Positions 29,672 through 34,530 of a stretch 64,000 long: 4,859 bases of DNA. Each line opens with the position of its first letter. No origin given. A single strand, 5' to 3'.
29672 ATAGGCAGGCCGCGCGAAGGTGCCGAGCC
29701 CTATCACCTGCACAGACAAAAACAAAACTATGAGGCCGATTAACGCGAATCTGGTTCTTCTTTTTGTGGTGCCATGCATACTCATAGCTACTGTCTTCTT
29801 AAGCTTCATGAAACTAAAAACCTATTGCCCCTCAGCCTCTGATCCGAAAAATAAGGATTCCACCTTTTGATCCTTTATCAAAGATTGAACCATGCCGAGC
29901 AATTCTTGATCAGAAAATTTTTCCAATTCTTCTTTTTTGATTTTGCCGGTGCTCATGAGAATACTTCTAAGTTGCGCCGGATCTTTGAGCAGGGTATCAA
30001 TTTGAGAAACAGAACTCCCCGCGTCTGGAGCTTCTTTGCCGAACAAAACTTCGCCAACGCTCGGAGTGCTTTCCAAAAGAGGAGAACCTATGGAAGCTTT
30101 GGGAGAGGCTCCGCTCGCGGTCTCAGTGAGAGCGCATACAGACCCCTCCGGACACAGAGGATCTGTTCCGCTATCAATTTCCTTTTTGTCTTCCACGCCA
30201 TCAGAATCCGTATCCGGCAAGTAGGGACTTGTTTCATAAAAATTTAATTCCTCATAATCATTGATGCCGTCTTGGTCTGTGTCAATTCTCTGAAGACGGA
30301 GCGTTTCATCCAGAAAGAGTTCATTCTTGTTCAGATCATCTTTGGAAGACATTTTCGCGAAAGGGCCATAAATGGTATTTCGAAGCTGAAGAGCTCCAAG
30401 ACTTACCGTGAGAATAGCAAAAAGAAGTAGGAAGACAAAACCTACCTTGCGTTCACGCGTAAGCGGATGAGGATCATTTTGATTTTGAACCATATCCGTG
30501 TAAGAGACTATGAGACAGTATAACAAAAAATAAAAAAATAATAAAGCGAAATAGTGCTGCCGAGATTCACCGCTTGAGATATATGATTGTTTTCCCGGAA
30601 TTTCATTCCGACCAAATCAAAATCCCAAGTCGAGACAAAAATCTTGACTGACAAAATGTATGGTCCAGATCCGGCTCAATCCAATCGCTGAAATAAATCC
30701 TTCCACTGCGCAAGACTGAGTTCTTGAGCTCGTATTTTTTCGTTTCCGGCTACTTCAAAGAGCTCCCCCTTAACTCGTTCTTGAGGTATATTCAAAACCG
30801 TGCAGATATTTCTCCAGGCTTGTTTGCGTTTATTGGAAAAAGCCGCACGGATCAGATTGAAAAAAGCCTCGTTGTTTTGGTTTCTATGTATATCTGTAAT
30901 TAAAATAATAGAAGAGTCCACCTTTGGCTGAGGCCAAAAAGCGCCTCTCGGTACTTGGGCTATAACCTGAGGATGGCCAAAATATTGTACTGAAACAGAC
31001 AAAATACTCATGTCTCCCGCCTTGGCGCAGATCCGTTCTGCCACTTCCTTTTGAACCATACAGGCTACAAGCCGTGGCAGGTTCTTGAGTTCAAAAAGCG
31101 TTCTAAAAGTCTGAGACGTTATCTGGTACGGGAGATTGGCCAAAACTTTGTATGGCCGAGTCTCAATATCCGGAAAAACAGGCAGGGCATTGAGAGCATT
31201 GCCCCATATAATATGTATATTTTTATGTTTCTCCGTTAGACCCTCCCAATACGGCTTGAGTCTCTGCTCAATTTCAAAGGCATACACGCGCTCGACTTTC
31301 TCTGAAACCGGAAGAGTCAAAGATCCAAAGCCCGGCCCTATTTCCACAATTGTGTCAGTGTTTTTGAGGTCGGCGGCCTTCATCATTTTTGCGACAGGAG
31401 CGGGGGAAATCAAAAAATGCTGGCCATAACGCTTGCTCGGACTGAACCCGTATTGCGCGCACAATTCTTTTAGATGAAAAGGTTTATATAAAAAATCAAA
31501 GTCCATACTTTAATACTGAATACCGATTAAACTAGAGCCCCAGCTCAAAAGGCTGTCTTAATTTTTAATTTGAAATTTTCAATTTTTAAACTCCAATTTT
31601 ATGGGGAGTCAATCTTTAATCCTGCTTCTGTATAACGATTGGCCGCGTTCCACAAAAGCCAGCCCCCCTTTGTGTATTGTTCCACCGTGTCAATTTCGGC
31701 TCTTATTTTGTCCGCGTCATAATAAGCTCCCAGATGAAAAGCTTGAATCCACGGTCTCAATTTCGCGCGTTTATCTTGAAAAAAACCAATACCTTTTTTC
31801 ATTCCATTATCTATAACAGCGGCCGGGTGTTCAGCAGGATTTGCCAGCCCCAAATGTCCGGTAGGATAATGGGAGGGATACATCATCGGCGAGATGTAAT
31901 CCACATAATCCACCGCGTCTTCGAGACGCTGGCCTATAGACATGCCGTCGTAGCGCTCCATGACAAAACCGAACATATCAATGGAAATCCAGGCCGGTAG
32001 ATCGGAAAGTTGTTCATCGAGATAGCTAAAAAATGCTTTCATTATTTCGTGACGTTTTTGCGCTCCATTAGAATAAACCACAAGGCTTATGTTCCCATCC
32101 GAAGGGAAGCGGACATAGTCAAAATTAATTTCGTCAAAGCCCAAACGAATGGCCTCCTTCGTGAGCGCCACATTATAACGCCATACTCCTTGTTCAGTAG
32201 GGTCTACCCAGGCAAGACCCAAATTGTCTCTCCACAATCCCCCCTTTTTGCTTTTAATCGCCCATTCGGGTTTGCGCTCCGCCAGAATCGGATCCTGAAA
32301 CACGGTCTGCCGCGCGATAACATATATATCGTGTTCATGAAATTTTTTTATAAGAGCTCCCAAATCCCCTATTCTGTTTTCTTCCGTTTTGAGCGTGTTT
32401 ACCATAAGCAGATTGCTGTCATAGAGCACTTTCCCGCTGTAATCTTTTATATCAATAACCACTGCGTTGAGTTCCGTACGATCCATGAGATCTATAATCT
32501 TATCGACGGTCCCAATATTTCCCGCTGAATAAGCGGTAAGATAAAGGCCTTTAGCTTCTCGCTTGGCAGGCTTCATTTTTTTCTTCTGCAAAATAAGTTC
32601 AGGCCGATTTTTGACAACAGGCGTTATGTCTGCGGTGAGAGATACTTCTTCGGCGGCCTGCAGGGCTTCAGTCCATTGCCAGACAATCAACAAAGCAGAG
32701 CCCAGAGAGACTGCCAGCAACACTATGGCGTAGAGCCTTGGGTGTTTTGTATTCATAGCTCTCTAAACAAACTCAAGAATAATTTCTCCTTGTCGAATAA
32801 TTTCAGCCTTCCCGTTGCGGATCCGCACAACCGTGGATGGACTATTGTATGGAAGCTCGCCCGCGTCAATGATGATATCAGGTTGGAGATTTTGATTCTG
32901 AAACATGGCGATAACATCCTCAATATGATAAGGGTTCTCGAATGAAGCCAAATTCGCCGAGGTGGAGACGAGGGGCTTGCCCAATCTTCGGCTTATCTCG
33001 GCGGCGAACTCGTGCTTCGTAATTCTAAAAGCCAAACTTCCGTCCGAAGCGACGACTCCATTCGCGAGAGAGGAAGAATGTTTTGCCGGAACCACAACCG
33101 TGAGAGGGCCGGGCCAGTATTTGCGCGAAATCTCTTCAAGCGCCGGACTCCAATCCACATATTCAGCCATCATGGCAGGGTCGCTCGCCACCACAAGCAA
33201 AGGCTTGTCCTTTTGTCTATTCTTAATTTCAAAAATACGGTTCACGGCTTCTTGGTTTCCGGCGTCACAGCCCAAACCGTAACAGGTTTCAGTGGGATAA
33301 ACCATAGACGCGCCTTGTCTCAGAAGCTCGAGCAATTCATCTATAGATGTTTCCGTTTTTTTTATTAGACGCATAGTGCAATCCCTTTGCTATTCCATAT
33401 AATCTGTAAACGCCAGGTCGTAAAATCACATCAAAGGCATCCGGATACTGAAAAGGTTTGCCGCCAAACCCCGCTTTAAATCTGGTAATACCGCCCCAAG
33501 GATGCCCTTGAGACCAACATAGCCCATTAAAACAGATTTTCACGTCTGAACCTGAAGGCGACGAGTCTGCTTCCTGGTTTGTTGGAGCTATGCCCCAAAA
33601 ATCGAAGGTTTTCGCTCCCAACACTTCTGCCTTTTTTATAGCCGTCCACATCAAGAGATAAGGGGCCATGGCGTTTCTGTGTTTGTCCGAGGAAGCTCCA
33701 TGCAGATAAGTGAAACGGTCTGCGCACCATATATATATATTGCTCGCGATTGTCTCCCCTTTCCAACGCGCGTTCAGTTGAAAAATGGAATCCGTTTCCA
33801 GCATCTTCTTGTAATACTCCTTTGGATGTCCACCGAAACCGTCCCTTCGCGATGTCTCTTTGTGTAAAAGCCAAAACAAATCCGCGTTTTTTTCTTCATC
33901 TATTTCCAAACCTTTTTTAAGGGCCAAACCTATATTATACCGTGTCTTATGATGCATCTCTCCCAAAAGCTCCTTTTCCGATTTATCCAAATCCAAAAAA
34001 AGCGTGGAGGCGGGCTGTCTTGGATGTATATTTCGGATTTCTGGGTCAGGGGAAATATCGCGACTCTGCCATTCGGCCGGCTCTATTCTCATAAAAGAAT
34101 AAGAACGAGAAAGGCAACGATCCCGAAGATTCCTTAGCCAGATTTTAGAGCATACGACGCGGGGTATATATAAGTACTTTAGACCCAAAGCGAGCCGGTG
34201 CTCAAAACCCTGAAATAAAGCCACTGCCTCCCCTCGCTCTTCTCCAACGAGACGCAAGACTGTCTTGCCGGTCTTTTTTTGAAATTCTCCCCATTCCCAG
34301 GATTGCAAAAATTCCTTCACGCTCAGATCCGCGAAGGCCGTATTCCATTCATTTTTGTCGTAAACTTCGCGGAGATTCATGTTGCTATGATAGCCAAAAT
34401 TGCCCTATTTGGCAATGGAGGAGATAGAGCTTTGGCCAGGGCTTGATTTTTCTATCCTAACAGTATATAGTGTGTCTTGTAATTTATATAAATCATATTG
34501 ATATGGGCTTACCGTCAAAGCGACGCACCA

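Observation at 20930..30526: Two-gene operon for a 2,959-aa Cys-rich giant surface protein and a TSP3-repeat membrane protein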

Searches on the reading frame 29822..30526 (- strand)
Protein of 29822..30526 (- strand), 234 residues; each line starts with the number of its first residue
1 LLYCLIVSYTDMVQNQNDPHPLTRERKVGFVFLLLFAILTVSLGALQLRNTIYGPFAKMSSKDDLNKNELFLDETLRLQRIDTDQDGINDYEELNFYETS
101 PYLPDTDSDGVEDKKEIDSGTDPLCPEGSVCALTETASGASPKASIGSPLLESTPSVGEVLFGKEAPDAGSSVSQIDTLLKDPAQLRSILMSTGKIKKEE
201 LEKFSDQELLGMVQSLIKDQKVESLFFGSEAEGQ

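Call 5: search_protein_families(library=pfam, proteins=[window:29822-30526:-], max_evalue=1)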
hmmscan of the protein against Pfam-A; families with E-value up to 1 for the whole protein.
window:29822-30526:- (234 aa): 1 family
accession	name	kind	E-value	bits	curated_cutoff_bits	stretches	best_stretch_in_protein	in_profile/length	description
PF18884.5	TSP3_bac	-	2e-05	24.8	25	2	105-124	1-20/22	Bacterial TSP3 repeat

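Call 6: search_protein_families(library=ncbifam, proteins=[window:29822-30526:-], max_evalue=1)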
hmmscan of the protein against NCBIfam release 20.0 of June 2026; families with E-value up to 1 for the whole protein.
window:29822-30526:- (234 aa): 2 families
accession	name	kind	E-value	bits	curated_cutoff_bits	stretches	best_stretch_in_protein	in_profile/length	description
NF033765.2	gliding_CglD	equivalog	0.0019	16.1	400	1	79-127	174-229/1124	adventurous gliding motility lipoprotein CglD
NF047639.1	throspo3_MtsD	equivalog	0.0055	14.9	800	1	79-128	457-505/651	cell-cell cohesion protein MtsD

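Call 70: find_homologous_proteins(query=window:29822-30493:-, max_evalue=0.001)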
Query window:29822-30493:- (223 aa): 355 proteins with E <= 0.001 among 961 candidates; the best 120 are listed.
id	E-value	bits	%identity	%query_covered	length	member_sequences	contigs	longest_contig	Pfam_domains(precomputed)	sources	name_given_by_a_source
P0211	2.4e-139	480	100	100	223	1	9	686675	PF18884.6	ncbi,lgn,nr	ncbi:MAG: hypothetical protein HYY51_01615 [Candidatus Magasanikbacteria bacterium]|nr:hypothetical 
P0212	2.6e-64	235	55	92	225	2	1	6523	-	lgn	-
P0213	2.6e-63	232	55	91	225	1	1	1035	-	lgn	-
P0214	1.1e-62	230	53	93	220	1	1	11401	PF18884.6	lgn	-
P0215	5.6e-62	228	55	95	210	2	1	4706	-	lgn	-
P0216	1.2e-61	227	53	92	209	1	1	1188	-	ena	-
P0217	1.9e-61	226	53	95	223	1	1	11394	-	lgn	-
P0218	2.1e-61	226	55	89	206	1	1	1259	PF18884.6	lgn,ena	-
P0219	2.9e-61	225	56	94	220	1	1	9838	PF18884.6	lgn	-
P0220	7.8e-61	224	53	94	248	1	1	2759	PF18884.6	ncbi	-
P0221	4.2e-60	221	49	89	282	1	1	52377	PF18884.6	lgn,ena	-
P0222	4.6e-60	221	53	95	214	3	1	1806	PF18884.6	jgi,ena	-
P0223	9.1e-60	220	49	95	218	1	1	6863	-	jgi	-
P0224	1.1e-59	220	48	89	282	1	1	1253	PF18884.6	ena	-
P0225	1.7e-59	219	47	91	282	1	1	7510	-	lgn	-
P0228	3.3e-59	218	46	90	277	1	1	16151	PF18884.6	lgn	-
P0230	4.2e-58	215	45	91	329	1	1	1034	PF18884.6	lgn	-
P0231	6.4e-58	214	48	91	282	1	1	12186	PF18884.6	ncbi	-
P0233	2.0e-57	213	52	90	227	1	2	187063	PF18884.6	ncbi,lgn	-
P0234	5.7e-57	211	43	96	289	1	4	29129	PF18884.6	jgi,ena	-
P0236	8.5e-57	211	46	93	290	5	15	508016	PF18884.6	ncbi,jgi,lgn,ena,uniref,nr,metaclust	ncbi:MAG: IclR-like protein transcriptional regulator [Candidatus Magasanikbacteria bacterium GW2011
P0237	8.8e-57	211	52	91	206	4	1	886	PF18884.6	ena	-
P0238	1.4e-56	210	50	89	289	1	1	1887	PF18884.6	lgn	-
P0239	1.8e-56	210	45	89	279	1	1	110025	PF18884.6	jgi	jgi:hypothetical protein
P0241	6.5e-56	208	46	89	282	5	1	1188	PF18884.6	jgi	-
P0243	7.6e-56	208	44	93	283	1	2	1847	PF18884.6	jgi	-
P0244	9.1e-56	207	44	93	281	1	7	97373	PF18884.6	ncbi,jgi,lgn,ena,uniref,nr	ncbi:MAG: hypothetical protein AUJ37_02035 [Candidatus Magasanikbacteria bacterium CG1_02_41_34]|uni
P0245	1.7e-55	206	50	92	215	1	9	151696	PF18884.6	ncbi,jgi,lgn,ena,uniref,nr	ncbi:MAG: Fibronectin type III domain protein [Candidatus Magasanikbacteria bacterium GW2011_GWA2_56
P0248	8.4e-55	204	52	87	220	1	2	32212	PF18884.6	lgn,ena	-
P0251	1.2e-54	204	43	96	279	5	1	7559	PF18884.6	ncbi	-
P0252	4.8e-54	202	51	91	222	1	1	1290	PF18884.6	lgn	-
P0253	5.4e-54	201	52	89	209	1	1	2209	PF18884.6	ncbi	-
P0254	5.8e-54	201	50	89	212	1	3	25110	PF18884.6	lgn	-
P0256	1.3e-53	200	50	92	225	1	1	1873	PF18884.6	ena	-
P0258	2.0e-53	200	52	89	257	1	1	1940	PF18884.6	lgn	-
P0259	3.1e-53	199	52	83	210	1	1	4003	PF18884.6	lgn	-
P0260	3.6e-53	199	47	94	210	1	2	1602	PF18884.6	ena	-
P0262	4.9e-53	198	48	96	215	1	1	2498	PF18884.6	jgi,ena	-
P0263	5.1e-53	198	53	84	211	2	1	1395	PF18884.6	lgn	-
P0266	9.5e-53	197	52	88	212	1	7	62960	PF18884.6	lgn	-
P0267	1.2e-52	197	54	82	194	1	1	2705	PF18884.6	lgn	-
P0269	1.4e-52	197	44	91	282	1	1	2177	PF18884.6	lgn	-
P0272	2.3e-52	196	53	83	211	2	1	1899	PF18884.6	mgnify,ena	mgnify:CR=1 FL=1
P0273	3.0e-52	196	50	90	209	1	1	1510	PF18884.6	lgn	-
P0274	3.2e-52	196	49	89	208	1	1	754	PF18884.6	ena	-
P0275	3.5e-52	196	46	92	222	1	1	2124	PF18884.6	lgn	-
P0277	6.1e-52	195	44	94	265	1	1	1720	PF18884.6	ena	-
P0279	7.0e-52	195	50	90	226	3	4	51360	PF18884.6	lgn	-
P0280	7.7e-52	194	48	92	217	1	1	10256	PF18884.6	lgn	-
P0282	8.6e-52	194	46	94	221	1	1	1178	PF18884.6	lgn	-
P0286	1.5e-51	193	46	94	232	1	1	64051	PF18884.6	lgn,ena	-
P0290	3.3e-51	192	51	96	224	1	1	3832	PF18884.6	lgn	-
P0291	3.6e-51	192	46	92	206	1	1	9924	PF18884.6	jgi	jgi:hypothetical protein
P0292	3.7e-51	192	53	82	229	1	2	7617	PF18884.6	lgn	-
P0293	4.0e-51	192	50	89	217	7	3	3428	PF18884.6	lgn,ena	-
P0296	4.7e-51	192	51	87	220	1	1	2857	PF18884.6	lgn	-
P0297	5.5e-51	192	45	91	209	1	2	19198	PF18884.6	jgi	jgi:hypothetical protein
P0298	5.7e-51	192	45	92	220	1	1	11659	PF18884.6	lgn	-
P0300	9.8e-51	191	50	87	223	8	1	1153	PF18884.6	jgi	-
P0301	1.1e-50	191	52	84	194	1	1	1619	PF18884.6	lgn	-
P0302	1.1e-50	191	47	92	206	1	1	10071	PF18884.6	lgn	-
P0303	1.5e-50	190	48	91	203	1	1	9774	PF18884.6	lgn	-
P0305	2.8e-50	189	47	93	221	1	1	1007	PF18884.6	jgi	-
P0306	2.8e-50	189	48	90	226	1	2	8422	PF18884.6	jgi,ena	-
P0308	2.9e-50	189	47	82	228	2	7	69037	PF18884.6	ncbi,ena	-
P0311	4.8e-50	189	45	92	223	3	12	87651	PF18884.6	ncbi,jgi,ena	-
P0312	4.9e-50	189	49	89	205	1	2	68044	PF18884.6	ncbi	-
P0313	6.6e-50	188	47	89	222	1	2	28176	PF18884.6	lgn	-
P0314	6.7e-50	188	46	86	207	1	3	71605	PF18884.6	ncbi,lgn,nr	ncbi:thrombospondin type 3 repeat-containing protein [Patescibacteria group bacterium]|nr:thrombospo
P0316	7.4e-50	188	47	93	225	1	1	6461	PF18884.6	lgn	-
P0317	7.5e-50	188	47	90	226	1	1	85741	PF18884.6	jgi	jgi:hypothetical protein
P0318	7.9e-50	188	47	92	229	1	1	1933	PF18884.6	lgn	-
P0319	8.4e-50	188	45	90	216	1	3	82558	PF18884.6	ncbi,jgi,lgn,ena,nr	ncbi:MAG TPA: thrombospondin type 3 repeat-containing protein [Patescibacteria group bacterium]|nr:t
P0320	1.3e-49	187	49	94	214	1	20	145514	PF18884.6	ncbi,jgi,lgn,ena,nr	ncbi:MAG: hypothetical protein HOA57_02980 [Candidatus Magasanikbacteria bacterium]|jgi:hypothetical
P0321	1.4e-49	187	50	91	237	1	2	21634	PF18884.6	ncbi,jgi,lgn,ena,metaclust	metaclust:\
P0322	1.4e-49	187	49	89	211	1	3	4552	PF18884.6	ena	-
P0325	1.4e-49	187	50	79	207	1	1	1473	PF18884.6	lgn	-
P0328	2.1e-49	186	50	89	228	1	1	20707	PF18884.6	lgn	-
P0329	2.3e-49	186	46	91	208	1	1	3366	PF18884.6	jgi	jgi:hypothetical protein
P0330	2.3e-49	186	45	87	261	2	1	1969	PF18884.6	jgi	-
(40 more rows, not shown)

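Call 107: search_protein_families(library=phrogs, proteins=[window:29822-30493:-], max_evalue=0.1)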
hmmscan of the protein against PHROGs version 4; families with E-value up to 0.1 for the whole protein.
window:29822-30493:- (223 aa): 1 family
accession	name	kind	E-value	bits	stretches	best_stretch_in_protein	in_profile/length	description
phrog_16594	-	unknown function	0.062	14.1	0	24-104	57-132/167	-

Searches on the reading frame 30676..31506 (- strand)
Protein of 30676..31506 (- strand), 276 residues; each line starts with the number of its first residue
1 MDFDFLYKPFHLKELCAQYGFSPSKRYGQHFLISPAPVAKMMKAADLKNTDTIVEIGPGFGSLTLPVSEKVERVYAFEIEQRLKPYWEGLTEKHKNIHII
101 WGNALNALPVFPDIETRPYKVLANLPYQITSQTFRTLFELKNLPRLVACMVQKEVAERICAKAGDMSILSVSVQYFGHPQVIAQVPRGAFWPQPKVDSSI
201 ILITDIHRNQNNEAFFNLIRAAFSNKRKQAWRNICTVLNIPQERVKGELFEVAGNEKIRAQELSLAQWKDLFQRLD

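Call 8: search_protein_families(library=pfam, proteins=[window:30676-31506:-], max_evalue=0.01)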
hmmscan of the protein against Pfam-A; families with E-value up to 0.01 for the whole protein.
window:30676-31506:- (276 aa): 2 families
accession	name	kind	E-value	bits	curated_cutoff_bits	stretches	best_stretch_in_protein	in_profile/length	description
PF00398.26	RrnaAD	-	5e-43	147.5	24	1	24-275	5-261/263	Ribosomal RNA adenine dimethylase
PF05219.18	DREV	-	0.0012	18.4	26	1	26-84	66-129/265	DREV methyltransferase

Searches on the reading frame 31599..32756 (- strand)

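Call 8: search_protein_families(library=pfam, proteins=[window:31599-32756:-], max_evalue=0.01)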
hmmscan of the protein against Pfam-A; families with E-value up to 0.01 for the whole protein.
window:31599-32756:- (385 aa): 2 families
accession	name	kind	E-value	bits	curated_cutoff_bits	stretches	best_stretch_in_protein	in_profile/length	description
PF13200.12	DUF4015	-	3e-100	335.8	27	1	70-375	1-313/313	Putative glycosyl hydrolase domain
PF14871.12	GHL6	-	1.9e-08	35.1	35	1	86-174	4-88/132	Hypothetical glycosyl hydrolase 6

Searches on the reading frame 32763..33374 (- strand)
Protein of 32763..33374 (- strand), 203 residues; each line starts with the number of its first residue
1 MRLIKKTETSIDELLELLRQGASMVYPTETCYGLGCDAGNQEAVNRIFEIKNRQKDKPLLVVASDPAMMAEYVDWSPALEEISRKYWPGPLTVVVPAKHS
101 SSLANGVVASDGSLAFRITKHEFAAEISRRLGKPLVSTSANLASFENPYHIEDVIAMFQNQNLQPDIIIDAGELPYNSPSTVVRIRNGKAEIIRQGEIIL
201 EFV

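Call 8: search_protein_families(library=pfam, proteins=[window:32763-33374:-], max_evalue=0.01)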
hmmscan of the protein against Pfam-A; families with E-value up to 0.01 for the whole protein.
window:32763-33374:- (203 aa): 1 family
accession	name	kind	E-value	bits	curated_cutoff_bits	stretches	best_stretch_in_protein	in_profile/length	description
PF01300.24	Sua5_yciO_yrdC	-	1.1e-50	172.1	25.1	1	16-196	1-178/178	Telomere recombination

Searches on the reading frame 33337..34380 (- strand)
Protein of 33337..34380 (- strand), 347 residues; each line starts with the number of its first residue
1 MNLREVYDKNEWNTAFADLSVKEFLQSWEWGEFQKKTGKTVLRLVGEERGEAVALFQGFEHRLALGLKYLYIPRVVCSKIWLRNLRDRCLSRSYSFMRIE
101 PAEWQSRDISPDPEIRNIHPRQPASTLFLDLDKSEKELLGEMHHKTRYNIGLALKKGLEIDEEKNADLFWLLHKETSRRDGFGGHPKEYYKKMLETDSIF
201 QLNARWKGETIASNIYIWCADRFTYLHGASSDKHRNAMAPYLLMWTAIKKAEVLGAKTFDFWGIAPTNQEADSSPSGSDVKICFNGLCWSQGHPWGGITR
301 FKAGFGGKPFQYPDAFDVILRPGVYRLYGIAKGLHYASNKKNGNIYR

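Call 8: search_protein_families(library=pfam, proteins=[window:33337-34380:-], max_evalue=0.01)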
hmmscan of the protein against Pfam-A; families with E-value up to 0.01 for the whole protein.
window:33337-34380:- (347 aa): 2 families
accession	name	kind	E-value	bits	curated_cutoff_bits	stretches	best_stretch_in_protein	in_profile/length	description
PF02388.22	FemAB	-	4.7e-24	85.4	24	2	210-332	307-405/406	FemAB family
PF13480.13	Acetyltransf_6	-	2.9e-07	31.2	22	1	164-263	29-136/143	Acetyltransferase (GNAT) domain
